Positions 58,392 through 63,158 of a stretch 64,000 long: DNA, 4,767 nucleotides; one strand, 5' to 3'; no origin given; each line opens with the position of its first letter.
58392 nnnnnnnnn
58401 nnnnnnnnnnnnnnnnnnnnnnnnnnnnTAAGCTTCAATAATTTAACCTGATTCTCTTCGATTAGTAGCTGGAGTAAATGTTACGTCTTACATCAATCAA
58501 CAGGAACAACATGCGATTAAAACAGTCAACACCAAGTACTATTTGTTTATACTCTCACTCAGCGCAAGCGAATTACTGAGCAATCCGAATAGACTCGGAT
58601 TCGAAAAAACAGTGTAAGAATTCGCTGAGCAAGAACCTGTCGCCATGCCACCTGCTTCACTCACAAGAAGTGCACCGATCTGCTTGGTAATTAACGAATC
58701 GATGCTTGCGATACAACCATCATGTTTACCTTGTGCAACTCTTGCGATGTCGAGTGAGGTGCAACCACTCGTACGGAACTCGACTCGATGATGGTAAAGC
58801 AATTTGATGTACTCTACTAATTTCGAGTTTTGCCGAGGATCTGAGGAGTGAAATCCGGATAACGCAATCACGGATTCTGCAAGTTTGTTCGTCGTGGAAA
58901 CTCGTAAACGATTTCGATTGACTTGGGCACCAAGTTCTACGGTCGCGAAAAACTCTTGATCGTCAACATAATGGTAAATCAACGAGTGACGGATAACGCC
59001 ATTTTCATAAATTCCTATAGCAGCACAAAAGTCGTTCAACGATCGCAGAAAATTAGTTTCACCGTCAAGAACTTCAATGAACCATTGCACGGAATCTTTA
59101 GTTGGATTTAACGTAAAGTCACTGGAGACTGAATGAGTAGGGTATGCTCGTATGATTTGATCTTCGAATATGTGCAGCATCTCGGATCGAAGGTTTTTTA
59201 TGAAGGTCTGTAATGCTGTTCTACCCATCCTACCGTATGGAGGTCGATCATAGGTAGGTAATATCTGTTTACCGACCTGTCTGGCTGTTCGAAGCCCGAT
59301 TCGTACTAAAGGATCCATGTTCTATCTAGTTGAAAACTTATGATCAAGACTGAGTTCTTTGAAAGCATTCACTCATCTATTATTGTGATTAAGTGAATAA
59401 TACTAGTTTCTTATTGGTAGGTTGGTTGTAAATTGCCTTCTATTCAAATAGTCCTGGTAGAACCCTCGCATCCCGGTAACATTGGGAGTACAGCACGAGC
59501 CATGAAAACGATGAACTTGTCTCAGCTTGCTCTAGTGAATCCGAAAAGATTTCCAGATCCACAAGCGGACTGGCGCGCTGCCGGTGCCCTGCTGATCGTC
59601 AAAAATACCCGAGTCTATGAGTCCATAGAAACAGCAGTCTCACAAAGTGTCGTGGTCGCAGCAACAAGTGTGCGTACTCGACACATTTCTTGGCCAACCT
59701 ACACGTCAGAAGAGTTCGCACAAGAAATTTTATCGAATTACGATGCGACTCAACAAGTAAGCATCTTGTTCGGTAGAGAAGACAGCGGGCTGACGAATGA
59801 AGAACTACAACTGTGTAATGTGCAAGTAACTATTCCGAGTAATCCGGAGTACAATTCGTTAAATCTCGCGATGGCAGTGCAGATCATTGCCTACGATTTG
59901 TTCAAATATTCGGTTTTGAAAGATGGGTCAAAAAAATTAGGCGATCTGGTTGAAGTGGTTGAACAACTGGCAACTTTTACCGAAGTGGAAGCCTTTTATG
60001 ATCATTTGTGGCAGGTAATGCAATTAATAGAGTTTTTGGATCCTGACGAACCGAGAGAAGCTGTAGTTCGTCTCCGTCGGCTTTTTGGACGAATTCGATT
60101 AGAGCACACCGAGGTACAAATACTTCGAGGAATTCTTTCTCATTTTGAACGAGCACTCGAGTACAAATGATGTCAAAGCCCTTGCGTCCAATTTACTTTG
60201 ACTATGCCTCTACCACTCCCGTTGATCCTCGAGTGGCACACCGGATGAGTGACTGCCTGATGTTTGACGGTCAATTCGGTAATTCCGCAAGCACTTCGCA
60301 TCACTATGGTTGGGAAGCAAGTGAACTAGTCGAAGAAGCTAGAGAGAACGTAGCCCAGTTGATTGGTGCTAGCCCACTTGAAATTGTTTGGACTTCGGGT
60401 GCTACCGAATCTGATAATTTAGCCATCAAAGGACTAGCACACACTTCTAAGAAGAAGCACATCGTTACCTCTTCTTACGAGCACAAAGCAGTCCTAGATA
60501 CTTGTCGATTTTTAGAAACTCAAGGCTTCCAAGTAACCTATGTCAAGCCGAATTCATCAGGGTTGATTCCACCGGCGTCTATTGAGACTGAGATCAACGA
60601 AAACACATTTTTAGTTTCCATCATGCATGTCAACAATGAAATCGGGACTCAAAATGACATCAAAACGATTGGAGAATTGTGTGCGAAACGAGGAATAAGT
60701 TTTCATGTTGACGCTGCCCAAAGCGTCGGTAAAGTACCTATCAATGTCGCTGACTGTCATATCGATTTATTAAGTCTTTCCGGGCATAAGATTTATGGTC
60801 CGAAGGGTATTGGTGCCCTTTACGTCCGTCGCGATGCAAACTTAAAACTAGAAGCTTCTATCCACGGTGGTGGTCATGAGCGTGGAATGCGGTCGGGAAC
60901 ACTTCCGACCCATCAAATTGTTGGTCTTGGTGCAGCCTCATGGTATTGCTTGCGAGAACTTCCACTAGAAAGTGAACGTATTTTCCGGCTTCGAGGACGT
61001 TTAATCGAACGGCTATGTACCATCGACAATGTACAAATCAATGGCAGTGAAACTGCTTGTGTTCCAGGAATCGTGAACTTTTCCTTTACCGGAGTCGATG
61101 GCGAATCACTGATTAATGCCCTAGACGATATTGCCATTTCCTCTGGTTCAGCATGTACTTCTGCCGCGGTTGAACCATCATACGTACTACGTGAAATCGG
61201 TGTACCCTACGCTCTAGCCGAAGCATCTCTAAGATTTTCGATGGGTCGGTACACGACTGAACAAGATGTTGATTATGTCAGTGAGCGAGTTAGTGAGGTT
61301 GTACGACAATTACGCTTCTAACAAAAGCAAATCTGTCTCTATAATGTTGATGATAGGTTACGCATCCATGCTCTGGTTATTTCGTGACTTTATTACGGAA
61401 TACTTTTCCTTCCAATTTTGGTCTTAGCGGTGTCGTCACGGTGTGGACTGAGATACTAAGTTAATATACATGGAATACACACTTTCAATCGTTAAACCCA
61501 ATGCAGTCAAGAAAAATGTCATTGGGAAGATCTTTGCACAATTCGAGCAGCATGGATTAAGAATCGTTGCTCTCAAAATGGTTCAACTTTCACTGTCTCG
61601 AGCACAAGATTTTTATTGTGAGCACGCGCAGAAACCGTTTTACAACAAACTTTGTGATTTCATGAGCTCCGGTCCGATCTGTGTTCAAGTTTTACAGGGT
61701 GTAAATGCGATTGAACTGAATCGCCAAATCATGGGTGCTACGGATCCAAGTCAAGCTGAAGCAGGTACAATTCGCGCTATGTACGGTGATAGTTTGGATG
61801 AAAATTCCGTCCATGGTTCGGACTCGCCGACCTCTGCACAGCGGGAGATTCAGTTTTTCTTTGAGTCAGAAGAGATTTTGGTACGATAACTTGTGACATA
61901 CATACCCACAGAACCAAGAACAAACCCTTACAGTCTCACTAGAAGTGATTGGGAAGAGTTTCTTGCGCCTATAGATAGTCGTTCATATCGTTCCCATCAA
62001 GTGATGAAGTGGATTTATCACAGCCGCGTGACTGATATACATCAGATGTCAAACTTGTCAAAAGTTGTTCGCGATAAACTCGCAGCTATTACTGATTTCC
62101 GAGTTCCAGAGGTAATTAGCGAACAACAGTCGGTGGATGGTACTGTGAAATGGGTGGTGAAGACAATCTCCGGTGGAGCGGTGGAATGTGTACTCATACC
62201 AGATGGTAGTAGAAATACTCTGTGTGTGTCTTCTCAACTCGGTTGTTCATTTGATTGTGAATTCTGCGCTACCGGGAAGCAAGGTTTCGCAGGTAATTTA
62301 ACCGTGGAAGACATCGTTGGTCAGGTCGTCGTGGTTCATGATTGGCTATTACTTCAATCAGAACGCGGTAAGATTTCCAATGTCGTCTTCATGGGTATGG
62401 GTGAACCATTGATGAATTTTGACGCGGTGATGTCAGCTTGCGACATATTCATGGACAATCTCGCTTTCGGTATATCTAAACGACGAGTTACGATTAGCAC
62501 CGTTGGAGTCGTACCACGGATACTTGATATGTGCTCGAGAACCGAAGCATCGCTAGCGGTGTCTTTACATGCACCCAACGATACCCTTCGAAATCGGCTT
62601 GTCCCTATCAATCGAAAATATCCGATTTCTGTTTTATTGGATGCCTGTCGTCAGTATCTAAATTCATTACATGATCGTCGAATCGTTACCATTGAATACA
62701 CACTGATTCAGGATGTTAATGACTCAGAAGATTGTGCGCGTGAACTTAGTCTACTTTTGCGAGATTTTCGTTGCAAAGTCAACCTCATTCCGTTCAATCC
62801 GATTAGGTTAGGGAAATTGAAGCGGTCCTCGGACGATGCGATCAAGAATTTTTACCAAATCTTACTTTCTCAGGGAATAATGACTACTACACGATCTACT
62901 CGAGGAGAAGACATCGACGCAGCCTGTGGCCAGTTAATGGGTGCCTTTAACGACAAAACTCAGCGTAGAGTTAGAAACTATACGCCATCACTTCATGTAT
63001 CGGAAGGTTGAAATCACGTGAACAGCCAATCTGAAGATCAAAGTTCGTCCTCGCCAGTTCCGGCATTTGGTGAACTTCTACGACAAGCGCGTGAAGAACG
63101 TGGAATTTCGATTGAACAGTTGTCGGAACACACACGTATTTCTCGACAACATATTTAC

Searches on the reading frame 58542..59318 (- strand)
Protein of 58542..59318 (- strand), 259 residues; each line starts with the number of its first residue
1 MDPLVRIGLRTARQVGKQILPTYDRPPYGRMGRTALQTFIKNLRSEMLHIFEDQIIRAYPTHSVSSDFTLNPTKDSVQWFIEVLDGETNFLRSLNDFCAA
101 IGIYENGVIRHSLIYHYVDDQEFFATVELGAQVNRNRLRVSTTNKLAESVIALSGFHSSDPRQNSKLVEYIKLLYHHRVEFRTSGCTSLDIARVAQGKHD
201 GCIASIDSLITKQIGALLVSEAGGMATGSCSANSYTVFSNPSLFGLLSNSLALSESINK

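Call 74: search_protein_families(library=pfam, proteins=[window:58542-59318:-], max_evalue=0.0001)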
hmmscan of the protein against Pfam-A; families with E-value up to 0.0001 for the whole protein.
window:58542-59318:- (259 aa): 1 family
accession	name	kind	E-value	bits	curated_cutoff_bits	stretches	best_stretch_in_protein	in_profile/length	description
PF00459.30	Inositol_P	-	2.3e-20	73.7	27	1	38-227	40-236/271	Inositol monophosphatase family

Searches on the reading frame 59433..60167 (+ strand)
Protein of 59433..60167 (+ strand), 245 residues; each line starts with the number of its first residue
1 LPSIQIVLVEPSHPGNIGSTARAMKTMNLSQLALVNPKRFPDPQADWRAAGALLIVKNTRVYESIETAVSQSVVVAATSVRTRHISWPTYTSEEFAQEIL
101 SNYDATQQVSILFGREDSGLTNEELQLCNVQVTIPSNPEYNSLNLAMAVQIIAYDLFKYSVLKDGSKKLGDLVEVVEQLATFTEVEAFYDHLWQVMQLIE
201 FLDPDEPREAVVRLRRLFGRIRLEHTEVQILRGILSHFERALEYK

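Call 74: search_protein_families(library=pfam, proteins=[window:59433-60167:+], max_evalue=0.0001)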
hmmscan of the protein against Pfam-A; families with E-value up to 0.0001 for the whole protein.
window:59433-60167:+ (245 aa): 1 family
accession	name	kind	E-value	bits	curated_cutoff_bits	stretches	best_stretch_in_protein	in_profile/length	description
PF00588.24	SpoU_methylase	-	9.6e-30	104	29.7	1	4-154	2-142/142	SpoU rRNA Methylase family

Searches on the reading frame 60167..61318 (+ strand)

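Call 74: search_protein_families(library=pfam, proteins=[window:60167-61318:+], max_evalue=0.0001)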
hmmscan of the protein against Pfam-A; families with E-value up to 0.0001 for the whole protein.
window:60167-61318:+ (384 aa): 3 families
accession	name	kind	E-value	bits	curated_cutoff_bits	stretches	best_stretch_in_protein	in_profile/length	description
PF00266.25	Aminotran_5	-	5e-87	292.7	21.5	1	9-371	1-371/371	Aminotransferase class-V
PF01212.27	Beta_elim_lyase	-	5e-07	29.8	27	1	51-185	30-171/288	Beta-eliminating lyase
PF01041.23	DegT_DnrJ_EryC1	-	1.5e-06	28.1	19.8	1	60-188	31-151/360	DegT/DnrJ/EryC1/StrS aminotransferase family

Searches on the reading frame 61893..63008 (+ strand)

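Call 74: search_protein_families(library=pfam, proteins=[window:61893-63008:+], max_evalue=0.0001)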
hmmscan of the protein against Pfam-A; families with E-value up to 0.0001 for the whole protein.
window:61893-63008:+ (372 aa): 2 families
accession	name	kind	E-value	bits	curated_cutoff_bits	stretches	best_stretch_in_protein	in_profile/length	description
PF21016.3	RlmN_N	-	5e-17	61.8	24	1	13-66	4-57/60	Ribosomal RNA large subunit methyltransferase N-terminal domain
PF04055.27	Radical_SAM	-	3e-14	54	29.5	1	114-279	3-158/166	Radical SAM superfamily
